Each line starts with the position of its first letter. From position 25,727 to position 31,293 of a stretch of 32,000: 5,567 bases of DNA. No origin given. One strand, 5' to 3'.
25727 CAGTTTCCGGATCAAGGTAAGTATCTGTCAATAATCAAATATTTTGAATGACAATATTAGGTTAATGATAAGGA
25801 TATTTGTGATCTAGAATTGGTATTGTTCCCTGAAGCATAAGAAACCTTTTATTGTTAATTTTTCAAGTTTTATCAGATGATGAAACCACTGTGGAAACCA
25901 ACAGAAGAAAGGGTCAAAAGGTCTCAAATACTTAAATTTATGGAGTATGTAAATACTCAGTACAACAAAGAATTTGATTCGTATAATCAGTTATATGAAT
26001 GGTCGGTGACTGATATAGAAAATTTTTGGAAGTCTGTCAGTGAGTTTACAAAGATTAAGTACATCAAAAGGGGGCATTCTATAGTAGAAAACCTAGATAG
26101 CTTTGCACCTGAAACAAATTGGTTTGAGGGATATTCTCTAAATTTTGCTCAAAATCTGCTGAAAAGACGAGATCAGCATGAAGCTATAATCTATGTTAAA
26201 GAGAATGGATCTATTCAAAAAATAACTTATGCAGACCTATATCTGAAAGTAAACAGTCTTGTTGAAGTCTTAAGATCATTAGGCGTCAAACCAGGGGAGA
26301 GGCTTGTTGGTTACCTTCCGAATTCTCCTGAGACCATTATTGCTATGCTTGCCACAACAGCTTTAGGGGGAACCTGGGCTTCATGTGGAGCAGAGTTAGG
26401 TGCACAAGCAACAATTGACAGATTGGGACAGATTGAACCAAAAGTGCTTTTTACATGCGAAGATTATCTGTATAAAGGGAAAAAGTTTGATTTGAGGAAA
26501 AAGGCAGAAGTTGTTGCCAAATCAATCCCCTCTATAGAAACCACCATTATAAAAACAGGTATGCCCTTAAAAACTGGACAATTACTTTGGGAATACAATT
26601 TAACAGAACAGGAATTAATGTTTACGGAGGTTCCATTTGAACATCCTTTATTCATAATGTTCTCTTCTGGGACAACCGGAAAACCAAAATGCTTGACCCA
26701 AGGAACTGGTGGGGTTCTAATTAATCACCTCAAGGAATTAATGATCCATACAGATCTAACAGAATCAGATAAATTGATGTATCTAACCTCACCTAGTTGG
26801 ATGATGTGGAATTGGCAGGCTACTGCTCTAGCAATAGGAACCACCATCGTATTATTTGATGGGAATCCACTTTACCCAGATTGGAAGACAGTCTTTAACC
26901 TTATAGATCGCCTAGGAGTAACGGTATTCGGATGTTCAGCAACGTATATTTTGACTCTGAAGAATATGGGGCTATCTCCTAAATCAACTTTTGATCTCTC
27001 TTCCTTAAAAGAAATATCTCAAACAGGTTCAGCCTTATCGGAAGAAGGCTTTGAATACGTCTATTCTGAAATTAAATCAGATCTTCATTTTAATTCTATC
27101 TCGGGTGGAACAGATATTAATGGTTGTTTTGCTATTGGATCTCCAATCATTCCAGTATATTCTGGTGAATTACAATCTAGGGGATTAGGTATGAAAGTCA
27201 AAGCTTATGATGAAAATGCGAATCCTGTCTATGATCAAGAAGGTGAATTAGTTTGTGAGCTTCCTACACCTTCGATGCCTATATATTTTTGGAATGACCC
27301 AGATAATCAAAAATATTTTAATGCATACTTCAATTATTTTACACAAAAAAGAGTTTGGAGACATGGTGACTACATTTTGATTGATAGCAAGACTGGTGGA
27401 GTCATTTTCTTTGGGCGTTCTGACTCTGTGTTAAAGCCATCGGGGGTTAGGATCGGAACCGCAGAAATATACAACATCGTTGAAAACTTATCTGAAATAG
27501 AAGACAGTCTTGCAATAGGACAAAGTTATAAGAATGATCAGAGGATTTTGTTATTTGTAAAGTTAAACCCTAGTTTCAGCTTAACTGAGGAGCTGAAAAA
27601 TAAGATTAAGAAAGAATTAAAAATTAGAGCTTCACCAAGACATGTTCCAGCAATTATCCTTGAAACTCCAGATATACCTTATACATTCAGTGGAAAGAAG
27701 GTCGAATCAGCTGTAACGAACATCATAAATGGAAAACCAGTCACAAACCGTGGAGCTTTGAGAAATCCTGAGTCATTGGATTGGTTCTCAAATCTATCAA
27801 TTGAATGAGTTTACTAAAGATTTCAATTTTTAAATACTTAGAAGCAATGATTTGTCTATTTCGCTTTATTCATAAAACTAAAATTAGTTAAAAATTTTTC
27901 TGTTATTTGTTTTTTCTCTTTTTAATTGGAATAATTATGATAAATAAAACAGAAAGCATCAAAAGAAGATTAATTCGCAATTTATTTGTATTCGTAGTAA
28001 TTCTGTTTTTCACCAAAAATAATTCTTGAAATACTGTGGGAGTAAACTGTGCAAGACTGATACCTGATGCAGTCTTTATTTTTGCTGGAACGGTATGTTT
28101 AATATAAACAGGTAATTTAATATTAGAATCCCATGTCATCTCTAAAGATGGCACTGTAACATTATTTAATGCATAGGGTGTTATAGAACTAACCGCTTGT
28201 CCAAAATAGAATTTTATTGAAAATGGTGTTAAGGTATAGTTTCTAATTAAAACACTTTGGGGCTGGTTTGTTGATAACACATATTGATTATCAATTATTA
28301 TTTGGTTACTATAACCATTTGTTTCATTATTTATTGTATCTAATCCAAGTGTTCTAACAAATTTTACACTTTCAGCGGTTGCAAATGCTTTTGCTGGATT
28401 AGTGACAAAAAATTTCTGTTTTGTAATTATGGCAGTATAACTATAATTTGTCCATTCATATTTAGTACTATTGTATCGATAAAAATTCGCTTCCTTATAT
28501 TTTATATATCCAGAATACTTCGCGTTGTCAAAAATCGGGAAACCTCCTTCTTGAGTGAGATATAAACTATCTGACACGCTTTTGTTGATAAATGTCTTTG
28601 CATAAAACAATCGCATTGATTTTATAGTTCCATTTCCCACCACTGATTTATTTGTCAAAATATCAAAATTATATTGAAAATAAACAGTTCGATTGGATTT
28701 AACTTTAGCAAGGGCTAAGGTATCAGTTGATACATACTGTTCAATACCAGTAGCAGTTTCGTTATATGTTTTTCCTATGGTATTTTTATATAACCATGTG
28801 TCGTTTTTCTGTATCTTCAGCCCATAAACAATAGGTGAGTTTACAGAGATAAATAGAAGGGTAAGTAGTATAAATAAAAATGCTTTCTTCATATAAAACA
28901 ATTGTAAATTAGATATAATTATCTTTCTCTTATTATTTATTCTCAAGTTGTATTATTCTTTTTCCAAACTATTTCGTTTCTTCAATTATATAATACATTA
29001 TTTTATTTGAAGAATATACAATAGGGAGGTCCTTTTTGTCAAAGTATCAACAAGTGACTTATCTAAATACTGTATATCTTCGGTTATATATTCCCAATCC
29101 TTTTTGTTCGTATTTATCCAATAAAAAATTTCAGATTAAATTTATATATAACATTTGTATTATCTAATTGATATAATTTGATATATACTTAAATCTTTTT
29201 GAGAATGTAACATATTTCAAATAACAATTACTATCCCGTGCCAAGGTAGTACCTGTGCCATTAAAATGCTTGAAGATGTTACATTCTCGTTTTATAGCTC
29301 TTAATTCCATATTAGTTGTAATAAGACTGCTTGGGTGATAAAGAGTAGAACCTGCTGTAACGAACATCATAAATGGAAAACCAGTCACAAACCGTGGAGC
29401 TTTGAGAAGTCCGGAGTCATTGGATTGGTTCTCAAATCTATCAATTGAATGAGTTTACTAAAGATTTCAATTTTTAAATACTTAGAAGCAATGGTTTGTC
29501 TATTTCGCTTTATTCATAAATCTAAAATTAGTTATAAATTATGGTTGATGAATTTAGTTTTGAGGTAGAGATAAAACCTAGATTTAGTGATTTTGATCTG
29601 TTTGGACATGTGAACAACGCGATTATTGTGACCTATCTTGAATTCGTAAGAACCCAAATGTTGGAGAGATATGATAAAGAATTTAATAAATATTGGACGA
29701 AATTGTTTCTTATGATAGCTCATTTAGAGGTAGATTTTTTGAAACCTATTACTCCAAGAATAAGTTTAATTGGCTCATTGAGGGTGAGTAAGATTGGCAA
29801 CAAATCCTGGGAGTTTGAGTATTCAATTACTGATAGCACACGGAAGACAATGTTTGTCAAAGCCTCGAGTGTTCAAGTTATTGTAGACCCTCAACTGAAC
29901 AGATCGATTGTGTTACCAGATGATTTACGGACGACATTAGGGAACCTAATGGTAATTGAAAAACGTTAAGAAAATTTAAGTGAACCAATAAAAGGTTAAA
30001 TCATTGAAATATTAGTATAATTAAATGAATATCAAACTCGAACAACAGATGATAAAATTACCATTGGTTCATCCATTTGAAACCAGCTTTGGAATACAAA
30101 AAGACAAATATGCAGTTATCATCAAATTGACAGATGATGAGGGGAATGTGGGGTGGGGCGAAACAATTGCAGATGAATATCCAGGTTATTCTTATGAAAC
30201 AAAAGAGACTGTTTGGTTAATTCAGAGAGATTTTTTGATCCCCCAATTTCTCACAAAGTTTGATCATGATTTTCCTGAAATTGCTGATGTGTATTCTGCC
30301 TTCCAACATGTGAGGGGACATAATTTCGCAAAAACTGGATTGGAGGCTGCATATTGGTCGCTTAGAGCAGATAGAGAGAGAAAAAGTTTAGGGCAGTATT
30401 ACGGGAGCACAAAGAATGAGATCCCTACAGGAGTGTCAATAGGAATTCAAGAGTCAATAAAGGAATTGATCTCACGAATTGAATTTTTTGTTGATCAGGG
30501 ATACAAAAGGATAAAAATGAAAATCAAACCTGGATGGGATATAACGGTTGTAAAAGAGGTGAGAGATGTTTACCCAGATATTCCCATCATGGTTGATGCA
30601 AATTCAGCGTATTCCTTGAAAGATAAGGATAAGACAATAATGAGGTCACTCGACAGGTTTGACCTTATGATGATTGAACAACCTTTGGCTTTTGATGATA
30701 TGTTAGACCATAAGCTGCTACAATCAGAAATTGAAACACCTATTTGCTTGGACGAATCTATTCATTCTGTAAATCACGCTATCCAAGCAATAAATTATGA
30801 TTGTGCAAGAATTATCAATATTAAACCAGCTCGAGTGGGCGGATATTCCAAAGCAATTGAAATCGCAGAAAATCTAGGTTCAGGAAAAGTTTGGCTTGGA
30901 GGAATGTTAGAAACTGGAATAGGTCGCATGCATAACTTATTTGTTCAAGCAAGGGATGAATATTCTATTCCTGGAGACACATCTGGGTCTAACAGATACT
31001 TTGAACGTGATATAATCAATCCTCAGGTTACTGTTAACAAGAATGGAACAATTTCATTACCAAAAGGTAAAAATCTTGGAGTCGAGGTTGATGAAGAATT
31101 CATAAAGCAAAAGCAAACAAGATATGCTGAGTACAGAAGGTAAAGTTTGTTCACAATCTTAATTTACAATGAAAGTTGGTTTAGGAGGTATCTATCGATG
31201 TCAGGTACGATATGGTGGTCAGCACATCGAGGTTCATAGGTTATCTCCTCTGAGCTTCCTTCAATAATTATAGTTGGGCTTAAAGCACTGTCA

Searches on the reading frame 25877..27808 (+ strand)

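Call 76: search_protein_families(library=pfam, proteins=[window:25877-27808:+], max_evalue=0.001)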
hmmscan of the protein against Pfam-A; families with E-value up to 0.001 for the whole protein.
window:25877-27808:+ (643 aa): 2 families
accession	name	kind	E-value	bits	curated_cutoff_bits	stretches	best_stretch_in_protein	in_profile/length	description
PF00501.34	AMP-binding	-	1.8e-39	136.1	29.9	1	96-418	6-328/384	AMP-binding enzyme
PF16177.11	ACAS_N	-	1.9e-08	34.4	27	1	36-93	1-54/55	Acetyl-coenzyme A synthetase N-terminus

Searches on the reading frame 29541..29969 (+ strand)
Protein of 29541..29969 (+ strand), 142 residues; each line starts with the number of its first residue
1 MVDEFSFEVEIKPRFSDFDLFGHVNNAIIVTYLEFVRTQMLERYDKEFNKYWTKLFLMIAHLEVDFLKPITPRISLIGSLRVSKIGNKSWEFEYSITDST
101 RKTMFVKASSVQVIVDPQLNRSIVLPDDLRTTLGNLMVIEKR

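Call 76: search_protein_families(library=pfam, proteins=[window:29541-29969:+], max_evalue=0.001)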
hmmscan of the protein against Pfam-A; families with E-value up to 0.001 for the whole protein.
window:29541-29969:+ (142 aa): 3 families
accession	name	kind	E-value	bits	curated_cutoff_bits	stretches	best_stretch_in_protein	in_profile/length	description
PF13279.12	4HBT_2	-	8.3e-14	52.5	25.5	1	14-130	2-119/122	Thioesterase-like superfamily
PF03061.28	4HBT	-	1.7e-11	44.7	20.6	1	21-103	1-77/79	Thioesterase superfamily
PF20791.3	Acyl-ACP_TE_C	-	3.2e-06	27.7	21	1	6-39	7-41/101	Acyl-ACP thioesterase C-terminal domain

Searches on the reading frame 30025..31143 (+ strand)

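Call 76: search_protein_families(library=pfam, proteins=[window:30025-31143:+], max_evalue=0.001)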
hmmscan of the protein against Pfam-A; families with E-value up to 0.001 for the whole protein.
window:30025-31143:+ (372 aa): 2 families
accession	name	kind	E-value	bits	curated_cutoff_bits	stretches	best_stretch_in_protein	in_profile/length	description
PF13378.12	MR_MLE_C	-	3.1e-36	125.6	29.4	1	154-358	8-218/219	Enolase C-terminal domain-like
PF02746.21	MR_MLE_N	-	6.2e-07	30.1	22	1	15-124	13-114/117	Mandelate racemase / muconate lactonizing enzyme, N-terminal domain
